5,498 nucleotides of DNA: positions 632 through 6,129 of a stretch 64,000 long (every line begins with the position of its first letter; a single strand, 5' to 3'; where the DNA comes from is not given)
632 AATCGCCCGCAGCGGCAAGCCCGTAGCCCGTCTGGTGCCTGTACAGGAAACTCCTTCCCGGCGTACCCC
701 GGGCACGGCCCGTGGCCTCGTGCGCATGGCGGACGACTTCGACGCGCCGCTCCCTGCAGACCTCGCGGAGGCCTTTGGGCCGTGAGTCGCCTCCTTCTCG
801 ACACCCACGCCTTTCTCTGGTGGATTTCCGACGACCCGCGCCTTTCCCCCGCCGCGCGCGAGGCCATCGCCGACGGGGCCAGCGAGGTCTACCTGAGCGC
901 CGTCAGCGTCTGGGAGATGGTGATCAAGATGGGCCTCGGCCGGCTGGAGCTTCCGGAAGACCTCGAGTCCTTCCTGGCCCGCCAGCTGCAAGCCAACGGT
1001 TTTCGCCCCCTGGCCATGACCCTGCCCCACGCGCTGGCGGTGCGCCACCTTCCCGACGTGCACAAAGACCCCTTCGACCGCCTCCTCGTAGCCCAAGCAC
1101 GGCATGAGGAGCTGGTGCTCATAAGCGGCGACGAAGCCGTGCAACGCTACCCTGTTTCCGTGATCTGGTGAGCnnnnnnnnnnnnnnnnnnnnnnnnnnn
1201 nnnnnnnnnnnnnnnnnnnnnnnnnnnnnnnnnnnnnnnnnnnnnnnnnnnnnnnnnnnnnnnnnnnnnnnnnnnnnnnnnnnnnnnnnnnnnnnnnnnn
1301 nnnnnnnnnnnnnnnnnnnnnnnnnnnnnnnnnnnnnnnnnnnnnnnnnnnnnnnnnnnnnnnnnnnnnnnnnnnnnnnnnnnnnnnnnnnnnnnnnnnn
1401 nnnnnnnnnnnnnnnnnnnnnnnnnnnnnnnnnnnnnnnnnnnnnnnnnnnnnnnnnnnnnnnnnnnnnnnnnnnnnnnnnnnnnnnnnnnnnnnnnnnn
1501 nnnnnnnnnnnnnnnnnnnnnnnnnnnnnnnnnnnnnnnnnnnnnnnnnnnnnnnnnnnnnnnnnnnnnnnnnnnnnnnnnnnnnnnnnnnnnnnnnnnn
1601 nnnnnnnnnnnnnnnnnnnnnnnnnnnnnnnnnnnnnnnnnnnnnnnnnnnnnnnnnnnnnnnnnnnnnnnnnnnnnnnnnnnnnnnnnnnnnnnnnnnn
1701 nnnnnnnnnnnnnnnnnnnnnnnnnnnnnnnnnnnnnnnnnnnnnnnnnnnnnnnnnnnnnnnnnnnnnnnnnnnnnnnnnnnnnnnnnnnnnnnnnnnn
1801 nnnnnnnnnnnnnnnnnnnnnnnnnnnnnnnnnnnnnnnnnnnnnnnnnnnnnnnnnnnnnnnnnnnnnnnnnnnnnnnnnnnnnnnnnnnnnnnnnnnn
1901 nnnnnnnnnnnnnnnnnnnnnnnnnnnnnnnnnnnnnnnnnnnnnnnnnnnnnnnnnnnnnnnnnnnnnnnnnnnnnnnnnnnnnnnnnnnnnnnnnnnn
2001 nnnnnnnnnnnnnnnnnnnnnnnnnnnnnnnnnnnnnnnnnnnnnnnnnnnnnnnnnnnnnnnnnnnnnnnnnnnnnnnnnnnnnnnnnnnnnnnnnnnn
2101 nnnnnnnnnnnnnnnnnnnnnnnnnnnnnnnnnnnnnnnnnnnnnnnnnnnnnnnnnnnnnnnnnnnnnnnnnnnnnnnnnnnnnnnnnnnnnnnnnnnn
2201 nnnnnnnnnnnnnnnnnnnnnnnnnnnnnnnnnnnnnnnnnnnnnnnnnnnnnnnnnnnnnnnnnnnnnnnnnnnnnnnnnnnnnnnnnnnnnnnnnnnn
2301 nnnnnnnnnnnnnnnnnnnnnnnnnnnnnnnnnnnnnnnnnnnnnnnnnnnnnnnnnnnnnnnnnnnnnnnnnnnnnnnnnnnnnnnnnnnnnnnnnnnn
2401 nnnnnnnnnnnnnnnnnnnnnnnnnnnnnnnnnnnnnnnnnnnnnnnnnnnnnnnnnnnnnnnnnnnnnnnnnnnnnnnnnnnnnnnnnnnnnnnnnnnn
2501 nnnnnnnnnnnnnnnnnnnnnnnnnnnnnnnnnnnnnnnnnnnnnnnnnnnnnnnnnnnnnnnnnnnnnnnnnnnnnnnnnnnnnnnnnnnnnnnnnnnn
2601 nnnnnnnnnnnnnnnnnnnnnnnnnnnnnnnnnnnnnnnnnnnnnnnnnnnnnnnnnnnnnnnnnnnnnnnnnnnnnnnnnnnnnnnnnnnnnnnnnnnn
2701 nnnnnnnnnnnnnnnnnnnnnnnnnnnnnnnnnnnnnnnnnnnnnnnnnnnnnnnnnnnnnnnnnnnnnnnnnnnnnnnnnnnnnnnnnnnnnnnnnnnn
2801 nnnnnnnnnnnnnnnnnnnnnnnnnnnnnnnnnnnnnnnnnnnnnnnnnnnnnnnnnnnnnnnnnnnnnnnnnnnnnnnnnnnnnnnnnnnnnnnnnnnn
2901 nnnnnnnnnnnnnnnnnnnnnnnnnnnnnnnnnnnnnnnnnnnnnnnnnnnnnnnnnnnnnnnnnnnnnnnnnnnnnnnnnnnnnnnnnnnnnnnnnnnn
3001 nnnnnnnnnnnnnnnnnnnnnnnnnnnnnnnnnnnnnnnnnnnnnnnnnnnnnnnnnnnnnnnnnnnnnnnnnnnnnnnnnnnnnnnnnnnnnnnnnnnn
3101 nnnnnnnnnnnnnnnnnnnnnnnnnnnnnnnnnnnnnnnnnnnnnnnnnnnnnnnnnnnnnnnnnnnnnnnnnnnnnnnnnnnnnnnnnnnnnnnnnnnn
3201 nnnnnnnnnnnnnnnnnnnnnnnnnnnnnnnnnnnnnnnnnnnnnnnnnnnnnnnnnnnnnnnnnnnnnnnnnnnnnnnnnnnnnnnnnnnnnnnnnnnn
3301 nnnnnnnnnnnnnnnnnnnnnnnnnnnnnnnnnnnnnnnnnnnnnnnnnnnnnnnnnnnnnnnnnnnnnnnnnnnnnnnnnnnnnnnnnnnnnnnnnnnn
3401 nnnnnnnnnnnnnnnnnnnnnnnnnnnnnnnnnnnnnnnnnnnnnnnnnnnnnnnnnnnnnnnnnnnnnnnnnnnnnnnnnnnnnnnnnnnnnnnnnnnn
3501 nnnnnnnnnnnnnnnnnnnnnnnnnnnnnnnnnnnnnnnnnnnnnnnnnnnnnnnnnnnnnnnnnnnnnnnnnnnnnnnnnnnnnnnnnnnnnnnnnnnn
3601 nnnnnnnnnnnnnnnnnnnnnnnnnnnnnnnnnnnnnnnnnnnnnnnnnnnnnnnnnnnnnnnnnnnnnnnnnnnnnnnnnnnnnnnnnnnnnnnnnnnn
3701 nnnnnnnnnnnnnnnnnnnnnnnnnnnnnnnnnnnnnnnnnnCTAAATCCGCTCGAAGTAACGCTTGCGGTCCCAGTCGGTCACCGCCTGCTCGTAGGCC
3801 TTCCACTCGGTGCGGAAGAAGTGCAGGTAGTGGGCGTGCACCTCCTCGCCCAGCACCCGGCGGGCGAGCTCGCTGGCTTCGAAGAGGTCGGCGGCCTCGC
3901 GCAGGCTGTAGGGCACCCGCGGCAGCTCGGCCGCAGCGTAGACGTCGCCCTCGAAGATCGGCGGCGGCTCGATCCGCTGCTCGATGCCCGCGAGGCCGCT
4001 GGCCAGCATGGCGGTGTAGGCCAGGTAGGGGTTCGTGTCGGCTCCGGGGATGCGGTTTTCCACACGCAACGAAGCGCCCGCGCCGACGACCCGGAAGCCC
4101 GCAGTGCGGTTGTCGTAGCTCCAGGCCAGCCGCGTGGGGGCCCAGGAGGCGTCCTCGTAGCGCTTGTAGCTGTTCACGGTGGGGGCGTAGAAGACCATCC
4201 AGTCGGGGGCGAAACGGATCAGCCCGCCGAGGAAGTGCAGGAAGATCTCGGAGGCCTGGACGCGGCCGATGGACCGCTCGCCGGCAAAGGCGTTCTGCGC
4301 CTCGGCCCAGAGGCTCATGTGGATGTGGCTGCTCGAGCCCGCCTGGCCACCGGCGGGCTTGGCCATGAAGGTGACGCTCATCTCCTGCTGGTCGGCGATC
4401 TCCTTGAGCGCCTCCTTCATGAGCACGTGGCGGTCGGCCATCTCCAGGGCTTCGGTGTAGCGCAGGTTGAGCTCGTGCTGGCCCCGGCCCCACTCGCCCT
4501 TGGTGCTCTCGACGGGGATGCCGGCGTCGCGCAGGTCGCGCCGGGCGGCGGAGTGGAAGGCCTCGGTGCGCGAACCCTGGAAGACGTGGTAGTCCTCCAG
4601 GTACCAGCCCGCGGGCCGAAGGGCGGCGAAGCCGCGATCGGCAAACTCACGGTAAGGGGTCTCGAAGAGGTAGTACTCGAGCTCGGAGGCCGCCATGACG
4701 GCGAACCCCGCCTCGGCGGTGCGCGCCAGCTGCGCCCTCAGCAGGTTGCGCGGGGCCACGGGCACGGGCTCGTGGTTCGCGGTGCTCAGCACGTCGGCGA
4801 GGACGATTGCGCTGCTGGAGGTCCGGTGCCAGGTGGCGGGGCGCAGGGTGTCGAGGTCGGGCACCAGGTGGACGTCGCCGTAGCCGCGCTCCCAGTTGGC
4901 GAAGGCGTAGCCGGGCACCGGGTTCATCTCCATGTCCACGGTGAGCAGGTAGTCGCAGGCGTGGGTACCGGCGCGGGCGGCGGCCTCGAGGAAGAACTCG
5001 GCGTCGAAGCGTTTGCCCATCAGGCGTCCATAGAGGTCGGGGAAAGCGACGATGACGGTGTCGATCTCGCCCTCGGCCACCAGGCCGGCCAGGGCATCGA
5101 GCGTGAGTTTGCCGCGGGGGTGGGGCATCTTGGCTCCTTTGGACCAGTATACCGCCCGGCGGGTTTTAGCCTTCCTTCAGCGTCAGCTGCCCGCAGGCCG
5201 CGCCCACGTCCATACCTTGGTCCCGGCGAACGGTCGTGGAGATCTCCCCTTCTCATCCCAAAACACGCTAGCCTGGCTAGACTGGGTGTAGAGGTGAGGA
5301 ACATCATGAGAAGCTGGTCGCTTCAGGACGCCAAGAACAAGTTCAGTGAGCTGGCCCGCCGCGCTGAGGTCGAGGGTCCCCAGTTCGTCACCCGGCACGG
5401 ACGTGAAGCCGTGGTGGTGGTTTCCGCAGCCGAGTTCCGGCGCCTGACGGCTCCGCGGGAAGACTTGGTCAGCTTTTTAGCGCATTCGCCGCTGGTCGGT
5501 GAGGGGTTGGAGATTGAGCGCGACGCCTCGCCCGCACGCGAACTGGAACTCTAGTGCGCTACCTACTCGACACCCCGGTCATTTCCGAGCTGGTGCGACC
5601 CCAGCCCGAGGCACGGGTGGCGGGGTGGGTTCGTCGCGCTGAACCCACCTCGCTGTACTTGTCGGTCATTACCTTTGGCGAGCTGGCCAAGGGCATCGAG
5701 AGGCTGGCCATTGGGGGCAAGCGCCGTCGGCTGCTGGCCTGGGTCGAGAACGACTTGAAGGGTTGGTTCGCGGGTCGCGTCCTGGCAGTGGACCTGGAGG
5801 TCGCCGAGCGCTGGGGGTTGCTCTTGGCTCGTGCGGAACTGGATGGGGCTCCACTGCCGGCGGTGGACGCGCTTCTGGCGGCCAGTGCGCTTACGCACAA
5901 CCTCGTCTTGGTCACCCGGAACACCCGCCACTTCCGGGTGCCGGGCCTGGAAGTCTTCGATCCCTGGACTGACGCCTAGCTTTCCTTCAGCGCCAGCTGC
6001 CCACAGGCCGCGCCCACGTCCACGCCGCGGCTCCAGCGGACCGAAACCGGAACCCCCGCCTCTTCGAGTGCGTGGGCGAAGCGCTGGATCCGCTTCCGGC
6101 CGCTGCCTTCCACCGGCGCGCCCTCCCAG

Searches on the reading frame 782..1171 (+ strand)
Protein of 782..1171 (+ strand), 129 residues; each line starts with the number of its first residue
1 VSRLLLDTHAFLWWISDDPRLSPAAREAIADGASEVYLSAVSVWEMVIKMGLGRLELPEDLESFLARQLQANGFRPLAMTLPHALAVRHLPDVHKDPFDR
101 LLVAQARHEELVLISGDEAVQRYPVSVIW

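Call 37: search_protein_families(library=pfam, proteins=[window:782-1171:+], max_evalue=0.00001)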
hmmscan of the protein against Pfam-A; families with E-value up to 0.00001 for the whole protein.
window:782-1171:+ (129 aa): 1 family
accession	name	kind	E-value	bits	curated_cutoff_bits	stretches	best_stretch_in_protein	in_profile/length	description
PF01850.27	PIN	-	3e-16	60.6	23.6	1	5-123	2-117/120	PIN domain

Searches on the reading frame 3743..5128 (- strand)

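Call 37: search_protein_families(library=pfam, proteins=[window:3743-5128:-], max_evalue=0.00001)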
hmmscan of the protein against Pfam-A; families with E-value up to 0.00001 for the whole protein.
window:3743-5128:- (461 aa): 1 family
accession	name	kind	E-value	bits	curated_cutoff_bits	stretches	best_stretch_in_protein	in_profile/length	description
PF00120.29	Gln-synt_C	-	3.3e-97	326.1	24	1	125-457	3-344/344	Glutamine synthetase, catalytic domain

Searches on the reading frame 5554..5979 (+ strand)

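Call 37: search_protein_families(library=pfam, proteins=[window:5554-5979:+], max_evalue=0.00001)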
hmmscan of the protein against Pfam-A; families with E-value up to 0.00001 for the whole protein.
window:5554-5979:+ (141 aa): 1 family
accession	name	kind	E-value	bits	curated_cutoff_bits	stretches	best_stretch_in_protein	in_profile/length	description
PF01850.27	PIN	-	1.4e-16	61.6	23.6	1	3-130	1-118/120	PIN domain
